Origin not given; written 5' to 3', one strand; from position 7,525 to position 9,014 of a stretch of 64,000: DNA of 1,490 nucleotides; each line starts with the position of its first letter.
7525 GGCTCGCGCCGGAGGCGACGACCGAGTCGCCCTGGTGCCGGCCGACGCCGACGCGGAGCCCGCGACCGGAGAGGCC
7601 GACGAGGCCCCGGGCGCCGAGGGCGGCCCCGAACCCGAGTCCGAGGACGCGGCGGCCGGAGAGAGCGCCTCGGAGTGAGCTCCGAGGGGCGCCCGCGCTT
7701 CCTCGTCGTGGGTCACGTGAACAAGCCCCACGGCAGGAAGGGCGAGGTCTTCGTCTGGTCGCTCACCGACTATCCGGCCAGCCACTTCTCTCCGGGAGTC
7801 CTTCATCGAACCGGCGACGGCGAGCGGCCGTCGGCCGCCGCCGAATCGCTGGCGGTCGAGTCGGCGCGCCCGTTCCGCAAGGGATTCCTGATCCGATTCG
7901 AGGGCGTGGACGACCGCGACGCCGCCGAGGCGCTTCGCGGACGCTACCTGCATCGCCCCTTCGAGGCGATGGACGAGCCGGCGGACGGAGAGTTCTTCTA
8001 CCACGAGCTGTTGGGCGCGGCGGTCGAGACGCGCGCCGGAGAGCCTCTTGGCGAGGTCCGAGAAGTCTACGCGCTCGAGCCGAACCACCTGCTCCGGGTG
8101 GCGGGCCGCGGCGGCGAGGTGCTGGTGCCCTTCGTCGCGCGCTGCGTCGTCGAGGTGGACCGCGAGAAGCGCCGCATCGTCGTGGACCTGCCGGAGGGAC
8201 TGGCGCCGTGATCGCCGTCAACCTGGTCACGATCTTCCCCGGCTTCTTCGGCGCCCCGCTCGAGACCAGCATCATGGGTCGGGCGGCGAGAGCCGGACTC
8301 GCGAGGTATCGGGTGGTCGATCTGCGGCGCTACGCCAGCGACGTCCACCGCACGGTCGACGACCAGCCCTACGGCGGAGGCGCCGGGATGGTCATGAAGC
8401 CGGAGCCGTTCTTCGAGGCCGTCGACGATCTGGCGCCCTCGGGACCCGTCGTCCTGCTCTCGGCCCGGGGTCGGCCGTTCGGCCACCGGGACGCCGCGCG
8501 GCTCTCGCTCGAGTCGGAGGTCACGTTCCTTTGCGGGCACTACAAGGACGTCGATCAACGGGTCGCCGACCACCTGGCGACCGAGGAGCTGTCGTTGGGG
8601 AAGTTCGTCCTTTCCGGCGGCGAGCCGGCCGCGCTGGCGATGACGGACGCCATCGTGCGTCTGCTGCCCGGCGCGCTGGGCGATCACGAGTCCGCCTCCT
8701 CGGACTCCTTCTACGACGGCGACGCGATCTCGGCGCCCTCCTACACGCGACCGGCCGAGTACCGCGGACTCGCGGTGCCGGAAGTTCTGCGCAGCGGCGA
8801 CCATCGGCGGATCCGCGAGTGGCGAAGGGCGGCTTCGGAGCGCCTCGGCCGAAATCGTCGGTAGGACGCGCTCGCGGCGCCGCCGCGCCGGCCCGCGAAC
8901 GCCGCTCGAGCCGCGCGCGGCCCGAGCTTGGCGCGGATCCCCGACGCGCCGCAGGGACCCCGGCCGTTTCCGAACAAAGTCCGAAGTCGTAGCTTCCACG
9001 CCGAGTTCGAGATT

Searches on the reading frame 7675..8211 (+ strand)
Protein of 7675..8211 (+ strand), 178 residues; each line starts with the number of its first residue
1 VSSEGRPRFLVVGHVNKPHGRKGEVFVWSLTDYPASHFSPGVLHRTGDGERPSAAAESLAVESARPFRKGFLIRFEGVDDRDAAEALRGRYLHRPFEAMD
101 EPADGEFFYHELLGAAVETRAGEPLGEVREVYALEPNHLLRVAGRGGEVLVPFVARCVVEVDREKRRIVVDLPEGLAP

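Call 13: search_protein_families(library=pfam, proteins=[window:7675-8211:+], max_evalue=0.001)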
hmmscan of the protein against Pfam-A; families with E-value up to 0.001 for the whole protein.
window:7675-8211:+ (178 aa): 3 families
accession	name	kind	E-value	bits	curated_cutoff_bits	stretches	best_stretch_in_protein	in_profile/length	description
PF01782.24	RimM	-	2.9e-17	63.1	23.5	1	11-93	1-79/84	RimM N-terminal domain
PF24986.1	PRC_RimM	-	5.9e-15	55.1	27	1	110-176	2-69/69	RimM PRC barrel domain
PF05239.21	PRC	-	3e-10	40.4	21.2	1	105-176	2-77/78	PRC-barrel domain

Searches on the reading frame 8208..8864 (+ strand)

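Call 13: search_protein_families(library=pfam, proteins=[window:8208-8864:+], max_evalue=0.001)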
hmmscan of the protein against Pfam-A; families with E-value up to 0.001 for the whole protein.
window:8208-8864:+ (218 aa): 1 family
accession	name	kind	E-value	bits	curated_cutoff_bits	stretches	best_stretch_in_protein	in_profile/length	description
PF01746.26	tRNA_m1G_MT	-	1e-48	166.1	27.3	1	24-217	2-193/195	tRNA (Guanine-1)-methyltransferase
